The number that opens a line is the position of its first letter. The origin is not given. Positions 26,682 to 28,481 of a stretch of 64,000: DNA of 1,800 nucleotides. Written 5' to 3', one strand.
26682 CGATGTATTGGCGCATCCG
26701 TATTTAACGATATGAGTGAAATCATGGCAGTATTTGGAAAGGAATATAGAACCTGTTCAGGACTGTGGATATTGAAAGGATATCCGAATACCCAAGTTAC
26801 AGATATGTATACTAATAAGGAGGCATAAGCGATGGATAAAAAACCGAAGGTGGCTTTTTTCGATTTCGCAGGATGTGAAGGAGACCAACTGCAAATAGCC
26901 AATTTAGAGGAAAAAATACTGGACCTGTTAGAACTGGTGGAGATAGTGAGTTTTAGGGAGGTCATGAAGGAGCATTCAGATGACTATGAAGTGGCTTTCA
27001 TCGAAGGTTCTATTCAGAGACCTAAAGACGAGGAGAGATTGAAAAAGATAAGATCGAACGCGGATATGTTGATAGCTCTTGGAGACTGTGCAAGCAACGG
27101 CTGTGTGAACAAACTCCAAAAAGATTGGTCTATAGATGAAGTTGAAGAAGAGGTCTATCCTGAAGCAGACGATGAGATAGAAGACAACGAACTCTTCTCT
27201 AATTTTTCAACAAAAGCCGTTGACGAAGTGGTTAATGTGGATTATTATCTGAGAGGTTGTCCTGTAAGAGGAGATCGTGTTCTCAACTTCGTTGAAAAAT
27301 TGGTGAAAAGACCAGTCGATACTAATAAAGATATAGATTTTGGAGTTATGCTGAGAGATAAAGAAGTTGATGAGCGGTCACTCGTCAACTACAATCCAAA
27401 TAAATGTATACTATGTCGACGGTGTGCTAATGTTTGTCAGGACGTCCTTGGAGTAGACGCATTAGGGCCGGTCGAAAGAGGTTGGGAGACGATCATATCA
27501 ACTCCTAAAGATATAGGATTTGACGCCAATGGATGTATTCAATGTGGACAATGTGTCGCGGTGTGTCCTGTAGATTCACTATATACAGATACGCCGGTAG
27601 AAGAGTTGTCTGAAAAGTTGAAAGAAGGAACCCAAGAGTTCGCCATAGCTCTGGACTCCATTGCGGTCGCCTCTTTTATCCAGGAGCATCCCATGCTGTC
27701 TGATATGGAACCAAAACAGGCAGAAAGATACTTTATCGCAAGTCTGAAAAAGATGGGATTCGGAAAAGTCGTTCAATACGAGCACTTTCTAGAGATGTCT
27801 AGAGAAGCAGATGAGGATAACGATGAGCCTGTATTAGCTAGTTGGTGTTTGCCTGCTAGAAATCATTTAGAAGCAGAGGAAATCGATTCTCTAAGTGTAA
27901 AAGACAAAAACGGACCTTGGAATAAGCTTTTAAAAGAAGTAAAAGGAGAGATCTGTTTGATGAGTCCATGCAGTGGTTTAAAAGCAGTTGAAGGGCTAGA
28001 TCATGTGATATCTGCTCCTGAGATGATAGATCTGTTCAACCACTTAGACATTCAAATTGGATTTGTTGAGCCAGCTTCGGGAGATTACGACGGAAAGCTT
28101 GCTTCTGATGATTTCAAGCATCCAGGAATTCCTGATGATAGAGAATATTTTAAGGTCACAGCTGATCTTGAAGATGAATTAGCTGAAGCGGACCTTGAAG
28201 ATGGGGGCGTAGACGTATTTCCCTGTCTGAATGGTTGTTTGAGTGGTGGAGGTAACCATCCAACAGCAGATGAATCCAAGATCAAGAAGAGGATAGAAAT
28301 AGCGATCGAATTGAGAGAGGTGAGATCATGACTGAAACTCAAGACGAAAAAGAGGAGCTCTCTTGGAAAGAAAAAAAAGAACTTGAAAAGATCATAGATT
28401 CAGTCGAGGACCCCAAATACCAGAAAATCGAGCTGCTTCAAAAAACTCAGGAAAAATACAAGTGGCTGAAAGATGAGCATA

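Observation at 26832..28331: Single polypeptide fusing a [NiFe]-hydrogenase small subunit to an [FeFe]-hydrogenase H-cluster-like domain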

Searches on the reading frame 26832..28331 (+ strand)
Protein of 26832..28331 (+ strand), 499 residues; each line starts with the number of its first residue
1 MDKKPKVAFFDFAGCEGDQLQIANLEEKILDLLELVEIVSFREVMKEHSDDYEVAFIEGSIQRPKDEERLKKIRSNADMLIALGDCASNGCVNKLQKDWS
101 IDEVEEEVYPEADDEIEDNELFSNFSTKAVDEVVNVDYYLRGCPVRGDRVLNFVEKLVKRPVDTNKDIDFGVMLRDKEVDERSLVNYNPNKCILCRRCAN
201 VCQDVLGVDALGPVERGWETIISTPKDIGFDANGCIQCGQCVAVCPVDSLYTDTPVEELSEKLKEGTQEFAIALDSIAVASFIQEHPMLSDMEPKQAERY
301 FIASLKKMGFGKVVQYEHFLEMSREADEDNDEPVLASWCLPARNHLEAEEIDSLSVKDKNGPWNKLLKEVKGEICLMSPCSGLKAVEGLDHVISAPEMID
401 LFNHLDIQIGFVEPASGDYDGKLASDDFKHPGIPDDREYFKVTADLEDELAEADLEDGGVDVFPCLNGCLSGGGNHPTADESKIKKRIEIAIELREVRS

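Call 3: search_protein_families(library=pfam, proteins=[window:26832-28331:+], max_evalue=0.01)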
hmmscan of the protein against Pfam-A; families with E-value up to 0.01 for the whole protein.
window:26832-28331:+ (499 aa): 17 families
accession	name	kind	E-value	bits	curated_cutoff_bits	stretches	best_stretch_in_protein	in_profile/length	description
PF01058.29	Oxidored_q6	-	8.1e-23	81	27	1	15-156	1-127/128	NADH ubiquinone oxidoreductase, 20 Kd subunit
PF13237.11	Fer4_10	-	1.9e-10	40.9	25.5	1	229-255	3-22/53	4Fe-4S dicluster domain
PF00037.32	Fer4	-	6.7e-10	38.8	21.1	2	230-250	3-23/24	4Fe-4S binding domain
PF12837.12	Fer4_6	-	9.1e-10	38.5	25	2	229-248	3-22/24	4Fe-4S binding domain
PF12838.12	Fer4_7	-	7.3e-09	36.4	27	1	191-248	1-51/52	4Fe-4S dicluster domain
PF13183.11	Fer4_8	-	2e-08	35.1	27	1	232-252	2-22/68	4Fe-4S dicluster domain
PF12797.12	Fer4_2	-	1.4e-07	31.4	24.5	1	230-247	5-22/22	4Fe-4S binding domain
PF22117.2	Fer4_Nqo3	-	3.7e-07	30.7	27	1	184-249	3-65/67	NADH-quinone oxidoreductase subunit 3, ferredoxin-like domain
PF13187.11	Fer4_9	-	6.9e-07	29.6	27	1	191-248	1-50/52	4Fe-4S dicluster domain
PF13484.11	Fer4_16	-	1.5e-06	29.4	30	1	235-258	2-25/66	4Fe-4S double cluster binding domain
PF13534.11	Fer4_17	-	1.6e-06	29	22.2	1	232-248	43-59/61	4Fe-4S dicluster domain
PF14697.11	Fer4_21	-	8.6e-06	26.2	35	1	189-248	5-55/59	4Fe-4S dicluster domain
PF12800.12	Fer4_4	-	2.3e-05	24.8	24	1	233-247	2-16/17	4Fe-4S binding domain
PF13459.11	Fer4_15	-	0.00025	22.1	22.4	0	230-246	3-19/66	4Fe-4S single cluster domain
PF17179.9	Fer4_22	-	0.00033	21.9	27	0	235-255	2-22/95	4Fe-4S dicluster domain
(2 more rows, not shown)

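Call 4: search_protein_families(library=ncbifam, proteins=[window:26832-28331:+], max_evalue=0.01)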
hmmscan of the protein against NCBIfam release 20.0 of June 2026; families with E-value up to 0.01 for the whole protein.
window:26832-28331:+ (499 aa): 55 families (the best 25 are shown)
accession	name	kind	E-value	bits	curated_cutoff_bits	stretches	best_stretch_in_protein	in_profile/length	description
NF040763.1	FeFe_hydrog_A6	exception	5e-28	97.8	765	1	181-315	135-267/571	NADH-dependent [FeFe] hydrogenase, group A6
NF040836.1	sulfhyd_HydD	equivalog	7.2e-23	81.1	500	1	2-177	3-171/261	NADPH-dependent hydrogenase/sulfhydrogenase 1 subunit delta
TIGR02512.1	FeFe_hydrog_A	subfamily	6.6e-21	74.6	405.95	1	185-315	2-129/375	[FeFe] hydrogenase, group A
NF040762.1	Hydr_FeFe_Clost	exception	3.7e-20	72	900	1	154-315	109-266/572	ferredoxin hydrogenase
NF045875.1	F420_non_VhuG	exception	1.6e-18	67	450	1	1-158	1-164/286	F420-non-reducing hydrogenase subunit VhuG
NF040831.1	sulfhyd_ShyD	equivalog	1.9e-18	67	460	1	6-175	2-163/240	NAD(P)-dependent hydrogenase/sulfhydrogenase 2 subunit delta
TIGR03294.1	FrhG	equivalog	8.9e-15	55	245.5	1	5-248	2-218/228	coenzyme F420 hydrogenase subunit gamma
NF005745.0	PRK07569.1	equivalog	3.3e-12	46.3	333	1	177-253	132-210/238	bidirectional hydrogenase complex protein HoxU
NF006305.0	PRK08493.1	equivalog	1e-10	40.4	591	1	175-251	126-222/819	NADH-quinone oxidoreductase subunit G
TIGR04105.1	FeFe_hydrog_B1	subfamily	5.7e-09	35.1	450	1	188-315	140-259/462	monomeric [FeFe] hydrogenase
NF045480.1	FdxA_Actino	equivalog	6.7e-09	36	125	1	225-281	30-86/107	ferredoxin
NF042909.1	FMH_DH_FwdF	exception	3.3e-08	33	375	1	180-253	5-75/336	tungsten-dependent formylmethanofuran dehydrogenase subunit FwdF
NF006221.0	PRK08348.1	subfamily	1.6e-07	31.1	124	1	180-251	34-93/136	NADH-plastoquinone oxidoreductase subunit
NF004540.0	PRK05888.2-1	equivalog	1.1e-06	28.2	215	1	182-252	36-105/139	NADH-quinone oxidoreductase subunit NuoI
NF045874.1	Vhu_polyferre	exception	1.1e-06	27.7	600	1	177-251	76-146/381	F420-non-reducing hydrogenase associated-polyferredoxin VhuB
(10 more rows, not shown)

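Call 6: search_solved_structures(query=window:26832-28331:+, max_evalue=1, show_alignments=3)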
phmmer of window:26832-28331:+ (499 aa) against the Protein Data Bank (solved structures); distinct sequences matched with E-value up to 1: 156 (the best 60 are shown).
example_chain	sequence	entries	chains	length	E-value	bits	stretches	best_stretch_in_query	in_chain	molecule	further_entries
8a6t_A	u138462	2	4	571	5.9e-23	84.6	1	166-322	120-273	Electron bifurcating hydrogenase subunit HydA1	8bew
7p5h_A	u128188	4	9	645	5.6e-19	71.4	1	167-316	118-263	Fe-hydrogenase, subunit alpha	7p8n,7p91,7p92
5odc_E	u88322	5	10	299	2.1e-18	69.5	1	6-159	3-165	Methyl-viologen reducing hydrogenase subunit G | Methyl-viologen reducing hydrogenase, subunit G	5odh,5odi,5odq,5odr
9e15_A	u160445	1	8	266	1.5e-15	60.2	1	4-148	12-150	Sulfhydrogenase 1 subunit delta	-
9nez_A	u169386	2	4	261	1.5e-15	60.1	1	4-148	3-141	Sulfhydrogenase 1 subunit delta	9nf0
9e1j_A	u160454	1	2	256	1.6e-15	60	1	4-148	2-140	Sulfhydrogenase 1 subunit delta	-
7q4v_A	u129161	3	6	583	2.3e-15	59.5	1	168-315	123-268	Iron hydrogenase HydA1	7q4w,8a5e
9bov_A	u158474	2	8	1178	4.1e-15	58.7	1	178-257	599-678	Molybdopterin oxidoreductase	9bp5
9sw2_E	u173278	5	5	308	2.6e-14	56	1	3-159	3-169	F420-non-reducing hydrogenase subunit G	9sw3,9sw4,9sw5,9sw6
8oh5_C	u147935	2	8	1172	3.3e-14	55.7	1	154-249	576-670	Formate dehydrogenase-O, major subunit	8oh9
9sfi_I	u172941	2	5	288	2.1e-13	53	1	3-147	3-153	F420-non-reducing hydrogenase small subunit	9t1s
9rj9_A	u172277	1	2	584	2.2e-12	49.7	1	68-316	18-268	Iron hydrogenase 1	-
6gm3_A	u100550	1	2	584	6.2e-12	48.2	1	68-316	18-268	Iron hydrogenase 1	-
6gm4_A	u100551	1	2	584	7.7e-12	47.9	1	68-316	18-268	Iron hydrogenase 1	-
6gm8_A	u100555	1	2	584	8.2e-12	47.8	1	68-315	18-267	Iron hydrogenase 1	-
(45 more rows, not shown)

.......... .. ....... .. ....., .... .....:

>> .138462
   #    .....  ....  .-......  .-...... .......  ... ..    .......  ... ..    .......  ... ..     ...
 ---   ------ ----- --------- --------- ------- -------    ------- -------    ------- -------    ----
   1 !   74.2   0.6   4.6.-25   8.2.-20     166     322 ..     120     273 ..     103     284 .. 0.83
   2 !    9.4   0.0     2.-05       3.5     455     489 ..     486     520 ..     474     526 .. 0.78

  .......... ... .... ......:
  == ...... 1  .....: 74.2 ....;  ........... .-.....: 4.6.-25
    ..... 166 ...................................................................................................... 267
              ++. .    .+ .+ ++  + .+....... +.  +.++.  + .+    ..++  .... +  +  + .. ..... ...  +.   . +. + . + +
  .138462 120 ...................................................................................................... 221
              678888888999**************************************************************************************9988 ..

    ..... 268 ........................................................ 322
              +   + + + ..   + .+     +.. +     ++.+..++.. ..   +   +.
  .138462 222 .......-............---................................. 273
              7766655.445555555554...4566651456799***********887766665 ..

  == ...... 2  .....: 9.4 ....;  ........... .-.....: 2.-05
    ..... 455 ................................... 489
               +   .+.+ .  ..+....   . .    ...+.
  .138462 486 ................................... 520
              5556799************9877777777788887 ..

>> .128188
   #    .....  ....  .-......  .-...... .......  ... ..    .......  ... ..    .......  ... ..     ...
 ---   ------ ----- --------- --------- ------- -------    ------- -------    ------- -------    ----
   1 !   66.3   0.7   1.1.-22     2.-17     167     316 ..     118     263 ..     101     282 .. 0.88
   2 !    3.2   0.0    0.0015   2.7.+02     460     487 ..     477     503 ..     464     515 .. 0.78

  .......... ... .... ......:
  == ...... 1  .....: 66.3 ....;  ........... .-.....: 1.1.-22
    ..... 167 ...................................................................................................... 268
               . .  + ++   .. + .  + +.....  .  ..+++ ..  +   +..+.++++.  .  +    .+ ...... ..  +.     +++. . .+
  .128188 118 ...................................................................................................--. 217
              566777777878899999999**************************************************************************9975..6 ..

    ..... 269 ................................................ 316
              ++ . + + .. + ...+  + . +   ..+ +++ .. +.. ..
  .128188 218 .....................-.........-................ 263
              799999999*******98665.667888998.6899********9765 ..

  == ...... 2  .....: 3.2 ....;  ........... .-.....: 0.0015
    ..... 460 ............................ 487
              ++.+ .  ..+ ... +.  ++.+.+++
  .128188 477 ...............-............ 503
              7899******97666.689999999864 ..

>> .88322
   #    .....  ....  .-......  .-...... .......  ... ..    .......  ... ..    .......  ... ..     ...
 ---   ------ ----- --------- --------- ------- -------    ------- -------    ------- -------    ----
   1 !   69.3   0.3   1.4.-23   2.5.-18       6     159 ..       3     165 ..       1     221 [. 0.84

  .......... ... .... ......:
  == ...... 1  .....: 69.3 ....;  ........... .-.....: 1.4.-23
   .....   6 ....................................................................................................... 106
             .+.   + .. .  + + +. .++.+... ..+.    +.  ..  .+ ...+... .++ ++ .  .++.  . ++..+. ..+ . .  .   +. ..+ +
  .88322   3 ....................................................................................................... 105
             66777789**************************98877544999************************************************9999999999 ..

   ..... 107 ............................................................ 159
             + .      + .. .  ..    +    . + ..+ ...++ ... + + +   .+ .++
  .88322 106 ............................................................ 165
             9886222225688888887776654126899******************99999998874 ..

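Call 9: find_homologous_proteins(query=window:26832-28331:+, max_evalue=0.00001)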
Query window:26832-28331:+ (499 aa): 232 proteins with E <= 0.00001 among 8000 candidates; the best 120 are listed.
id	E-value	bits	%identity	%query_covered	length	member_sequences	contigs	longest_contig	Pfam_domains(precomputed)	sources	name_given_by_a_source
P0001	0.0e+0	1135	100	100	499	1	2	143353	PF14697.12,PF12837.13,PF13484.12,PF12838.13,PF22117.3,PF12800.13,PF12797.13,PF00037.33,PF13237.12,PF13183.12,PF01058.30,PF13187.12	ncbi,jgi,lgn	-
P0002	8.7e-263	891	77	100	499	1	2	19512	PF12797.13,PF12837.13,PF00037.33,PF13484.12,PF12838.13,PF22117.3,PF13237.12,PF13183.12,PF01058.30,PF13187.12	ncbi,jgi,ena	-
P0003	1.9e-255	866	75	100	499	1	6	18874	PF14697.12,PF12837.13,PF13484.12,PF12838.13,PF22117.3,PF12800.13,PF12797.13,PF00037.33,PF13237.12,PF13183.12,PF01058.30,PF13187.12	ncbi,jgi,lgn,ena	-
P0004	1.4e-252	857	75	100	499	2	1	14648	PF14697.12,PF12797.13,PF12837.13,PF00037.33,PF12838.13,PF22117.3,PF13237.12,PF13183.12,PF12800.13,PF01058.30,PF13187.12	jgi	-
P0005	3.1e-248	843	73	100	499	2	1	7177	PF12797.13,PF12837.13,PF00037.33,PF12838.13,PF22117.3,PF13237.12,PF13183.12,PF12800.13,PF01058.30,PF13187.12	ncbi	-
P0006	6.9e-225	766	65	100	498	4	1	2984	PF14697.12,PF12837.13,PF13484.12,PF12838.13,PF22117.3,PF12800.13,PF12797.13,PF00037.33,PF13237.12,PF13183.12,PF01058.30,PF13187.12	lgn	-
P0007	2.5e-219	747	64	99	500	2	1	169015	PF14697.12,PF12837.13,PF13484.12,PF12838.13,PF22117.3,PF12800.13,PF12797.13,PF00037.33,PF13237.12,PF13183.12,PF01058.30,PF13187.12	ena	-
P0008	2.5e-212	724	61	100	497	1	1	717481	PF14697.12,PF12797.13,PF12837.13,PF00037.33,PF13484.12,PF12838.13,PF13534.12,PF22117.3,PF13237.12,PF12800.13,PF01058.30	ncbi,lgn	-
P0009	7.8e-197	673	57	100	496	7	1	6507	PF12797.13,PF12837.13,PF00037.33,PF12838.13,PF22117.3,PF13237.12,PF13183.12,PF01058.30,PF13187.12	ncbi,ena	-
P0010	2.2e-190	652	56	100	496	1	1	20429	PF12797.13,PF12837.13,PF00037.33,PF12838.13,PF22117.3,PF13237.12,PF13183.12,PF12800.13,PF01058.30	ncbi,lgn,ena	-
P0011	3.4e-188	645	56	99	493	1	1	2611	PF12797.13,PF12837.13,PF00037.33,PF12838.13,PF22117.3,PF13237.12,PF13183.12,PF01058.30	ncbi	-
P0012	1.4e-187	643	56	100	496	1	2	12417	PF14697.12,PF12837.13,PF13484.12,PF12838.13,PF13534.12,PF22117.3,PF12797.13,PF00037.33,PF13237.12,PF13183.12,PF01058.30,PF13187.12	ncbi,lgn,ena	-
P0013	7.0e-185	634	54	99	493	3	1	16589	PF12797.13,PF12837.13,PF00037.33,PF12838.13,PF22117.3,PF13237.12,PF13183.12,PF01058.30,PF13187.12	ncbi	-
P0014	2.0e-184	632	56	99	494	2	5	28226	PF12837.13,PF00037.33,PF13484.12,PF12838.13,PF22117.3,PF13237.12,PF13183.12,PF01058.30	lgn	-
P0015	1.0e-183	630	54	99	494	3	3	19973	PF12797.13,PF12837.13,PF00037.33,PF12838.13,PF22117.3,PF13237.12,PF13183.12,PF01058.30,PF13187.12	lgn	-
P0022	7.6e-146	505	48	97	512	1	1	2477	PF02906.20,PF12837.13,PF00037.33,PF12838.13,PF13183.12,PF01058.30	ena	-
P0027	2.0e-140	487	48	97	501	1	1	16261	PF02906.20,PF01058.30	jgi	jgi:coenzyme F420-reducing hydrogenase gamma subunit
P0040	3.1e-133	463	46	99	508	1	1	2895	PF02906.20,PF01058.30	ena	-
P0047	8.5e-130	452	45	97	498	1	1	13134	PF02906.20,PF13237.12,PF01058.30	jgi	jgi:coenzyme F420-reducing hydrogenase gamma subunit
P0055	1.9e-117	411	44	93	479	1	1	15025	PF02906.20,PF01058.30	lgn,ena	-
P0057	4.2e-116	407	40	97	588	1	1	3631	PF02906.20,PF12837.13,PF00037.33,PF12838.13,PF01058.30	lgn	-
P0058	1.1e-115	405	41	97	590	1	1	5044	PF02906.20,PF12837.13,PF00037.33,PF12838.13,PF13183.12,PF01058.30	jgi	-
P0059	2.1e-114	401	40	98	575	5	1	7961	PF02906.20,PF12797.13,PF12837.13,PF00037.33,PF12838.13,PF13237.12,PF01058.30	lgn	-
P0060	8.1e-111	389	41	98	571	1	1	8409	PF02906.20,PF12838.13,PF22117.3,PF01058.30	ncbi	-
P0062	2.2e-108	381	39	99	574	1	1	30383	PF02906.20,PF12837.13,PF12838.13,PF13183.12,PF01058.30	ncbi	ncbi:MAG: [Fe-Fe] hydrogenase large subunit C-terminal domain-containing protein [Thermoplasmata arc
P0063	3.7e-108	381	37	99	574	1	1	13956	PF02906.20,PF12797.13,PF12837.13,PF00037.33,PF12838.13,PF13237.12,PF13183.12,PF01058.30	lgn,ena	-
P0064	2.3e-107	378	39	97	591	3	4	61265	PF02906.20,PF12837.13,PF13484.12,PF12838.13,PF13183.12,PF01058.30,PF13187.12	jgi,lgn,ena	-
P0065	2.8e-107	378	39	99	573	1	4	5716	PF02906.20,PF12837.13,PF00037.33,PF12838.13,PF01058.30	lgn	-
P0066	3.4e-106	374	39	99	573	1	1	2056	PF02906.20,PF12837.13,PF13183.12,PF01058.30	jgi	jgi:coenzyme F420-reducing hydrogenase gamma subunit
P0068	7.6e-106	373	38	97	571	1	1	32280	PF02906.20,PF12837.13,PF12838.13,PF13237.12,PF13183.12,PF01058.30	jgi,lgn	jgi:coenzyme F420-reducing hydrogenase gamma subunit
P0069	4.7e-105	370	40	97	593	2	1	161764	PF02906.20,PF12797.13,PF12837.13,PF00037.33,PF12838.13,PF13237.12,PF13183.12,PF01058.30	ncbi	-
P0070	2.3e-104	368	37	99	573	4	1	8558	PF02906.20,PF12837.13,PF13484.12,PF12838.13,PF13183.12,PF01058.30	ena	-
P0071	3.4e-104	367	38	99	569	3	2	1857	PF02906.20,PF12837.13,PF00037.33,PF12838.13,PF13237.12,PF13183.12,PF01058.30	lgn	-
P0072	5.1e-104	367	38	98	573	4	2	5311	PF02906.20,PF12837.13,PF12838.13,PF13183.12,PF01058.30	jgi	jgi:coenzyme F420-reducing hydrogenase gamma subunit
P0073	8.4e-103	363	38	97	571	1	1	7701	PF14697.12,PF02906.20,PF12797.13,PF12837.13,PF00037.33,PF13484.12,PF12838.13,PF13237.12,PF13183.12,PF01058.30,PF13187.12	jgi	jgi:coenzyme F420-reducing hydrogenase gamma subunit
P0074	2.8e-99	351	40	97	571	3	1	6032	PF02906.20,PF12797.13,PF12837.13,PF00037.33,PF13484.12,PF12838.13,PF22117.3,PF13237.12,PF01058.30,PF13187.12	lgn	-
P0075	4.9e-99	350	38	99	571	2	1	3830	PF14697.12,PF02906.20,PF12797.13,PF12837.13,PF00037.33,PF12838.13,PF22117.3,PF13237.12,PF01058.30,PF13187.12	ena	-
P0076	2.5e-98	348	37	98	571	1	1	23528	PF02906.20,PF12797.13,PF12837.13,PF00037.33,PF12838.13,PF13534.12,PF13183.12,PF01058.30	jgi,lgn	jgi:coenzyme F420-reducing hydrogenase gamma subunit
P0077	2.1e-97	345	36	98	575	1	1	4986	PF02906.20,PF12797.13,PF12837.13,PF00037.33,PF12838.13,PF13183.12,PF01058.30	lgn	-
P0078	3.5e-97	344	37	97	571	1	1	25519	PF14697.12,PF02906.20,PF12837.13,PF00037.33,PF12838.13,PF13237.12,PF13183.12,PF01058.30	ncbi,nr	ncbi:MAG: 4Fe-4S binding protein [Euryarchaeota archaeon]|nr:4Fe-4S binding protein [Euryarchaeota a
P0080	5.4e-95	337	38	93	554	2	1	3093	PF02906.20,PF12837.13,PF00037.33,PF12838.13,PF13237.12,PF01058.30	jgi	jgi:iron only hydrogenase large subunit-like protein/Ni,Fe-hydrogenase III small subunit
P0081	1.2e-94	336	37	97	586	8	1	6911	PF02906.20,PF12797.13,PF00037.33,PF13484.12,PF12838.13,PF13237.12,PF01058.30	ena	-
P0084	3.1e-84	302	32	97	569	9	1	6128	PF02906.20,PF00037.33,PF22117.3,PF01058.30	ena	-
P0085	4.8e-84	301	33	99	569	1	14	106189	PF02906.20,PF22117.3,PF01058.30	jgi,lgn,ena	jgi:coenzyme F420-reducing hydrogenase gamma subunit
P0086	1.2e-83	300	36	97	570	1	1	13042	PF02906.20,PF12838.13,PF22117.3,PF01058.30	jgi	jgi:coenzyme F420-reducing hydrogenase gamma subunit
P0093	3.1e-39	153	28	95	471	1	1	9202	PF14697.12,PF02906.20,PF12797.13,PF12837.13,PF00037.33,PF13484.12,PF12838.13,PF13237.12,PF13183.12,PF01058.30,PF13187.12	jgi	-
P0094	7.1e-39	152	28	98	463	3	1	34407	PF14697.12,PF12837.13,PF13484.12,PF12838.13,PF13459.12,PF02906.20,PF12797.13,PF00037.33,PF25160.2,PF13237.12,PF01058.30,PF13187.12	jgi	jgi:coenzyme F420-reducing hydrogenase gamma subunit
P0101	6.4e-18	83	24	60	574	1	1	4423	PF10588.15,PF00111.33,PF02256.23,PF12837.13,PF13484.12,PF12838.13,PF22117.3,PF13510.12,PF02906.20,PF12797.13,PF00037.33,PF25160.2,PF13237.12,PF13183.12,PF13187.12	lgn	-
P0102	1.5e-16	78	38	25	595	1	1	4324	PF13510.12,PF10588.15,PF02906.20,PF02256.23,PF00037.33,PF12838.13,PF22117.3,PF13237.12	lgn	-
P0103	1.7e-16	78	36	25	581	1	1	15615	PF14697.12,PF10588.15,PF00111.33,PF02256.23,PF12837.13,PF12838.13,PF22117.3,PF13510.12,PF02906.20,PF00037.33,PF13237.12,PF13183.12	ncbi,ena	-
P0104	3.5e-16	77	37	25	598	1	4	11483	PF13510.12,PF10588.15,PF02906.20,PF02256.23,PF00037.33,PF12838.13,PF22117.3,PF13237.12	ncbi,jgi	jgi:NADP-reducing hydrogenase subunit HndD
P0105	5.0e-16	77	37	25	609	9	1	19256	PF13510.12,PF10588.15,PF02906.20,PF02256.23,PF12838.13,PF22117.3,PF13237.12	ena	-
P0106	6.0e-16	76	32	33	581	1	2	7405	PF13510.12,PF10588.15,PF02906.20,PF02256.23,PF12837.13,PF00037.33,PF12838.13,PF22117.3,PF13237.12,PF13187.12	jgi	jgi:NADP-reducing hydrogenase subunit HndD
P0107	1.7e-15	75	37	25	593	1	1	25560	PF13510.12,PF10588.15,PF02906.20,PF02256.23,PF00037.33,PF12838.13,PF22117.3,PF13237.12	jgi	-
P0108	4.7e-15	73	38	25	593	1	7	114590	PF13510.12,PF10588.15,PF02906.20,PF02256.23,PF00037.33,PF12838.13,PF22117.3,PF13237.12,PF13187.12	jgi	jgi:iron-only hydrogenase group A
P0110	1.4e-14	72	32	27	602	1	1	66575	PF13510.12,PF10588.15,PF02906.20,PF02256.23,PF00037.33,PF12838.13,PF13237.12,PF13187.12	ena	-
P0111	2.5e-14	71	34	29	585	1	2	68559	PF14697.12,PF10588.15,PF02256.23,PF12837.13,PF12838.13,PF22117.3,PF13510.12,PF02906.20,PF00037.33,PF25160.2,PF13237.12,PF13183.12,PF13187.12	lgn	-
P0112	3.1e-14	71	38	25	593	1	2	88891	PF13510.12,PF10588.15,PF02906.20,PF02256.23,PF00037.33,PF12838.13,PF22117.3,PF13237.12,PF13187.12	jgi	jgi:iron-only hydrogenase group A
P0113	3.7e-14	70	34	25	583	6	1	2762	PF13510.12,PF10588.15,PF02906.20,PF02256.23,PF12837.13,PF00037.33,PF12838.13,PF22117.3,PF13237.12,PF13187.12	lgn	-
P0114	4.3e-14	70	30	28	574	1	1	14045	PF14697.12,PF13510.12,PF10588.15,PF02906.20,PF02256.23,PF00037.33,PF12838.13,PF22117.3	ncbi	-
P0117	8.2e-14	69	22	61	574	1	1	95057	PF10588.15,PF00111.33,PF02256.23,PF12837.13,PF13484.12,PF12838.13,PF22117.3,PF13510.12,PF02906.20,PF12797.13,PF00037.33,PF13237.12,PF13187.12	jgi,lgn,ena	-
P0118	8.6e-14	69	34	33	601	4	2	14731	PF13510.12,PF10588.15,PF02906.20,PF00111.33,PF02256.23,PF12837.13,PF00037.33,PF12838.13,PF22117.3,PF13237.12,PF13187.12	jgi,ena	-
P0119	1.0e-13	69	34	27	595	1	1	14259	PF10588.15,PF00111.33,PF02256.23,PF12837.13,PF13484.12,PF12838.13,PF22117.3,PF13510.12,PF02906.20,PF00037.33,PF13237.12,PF13187.12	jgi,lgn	jgi:iron-only hydrogenase group A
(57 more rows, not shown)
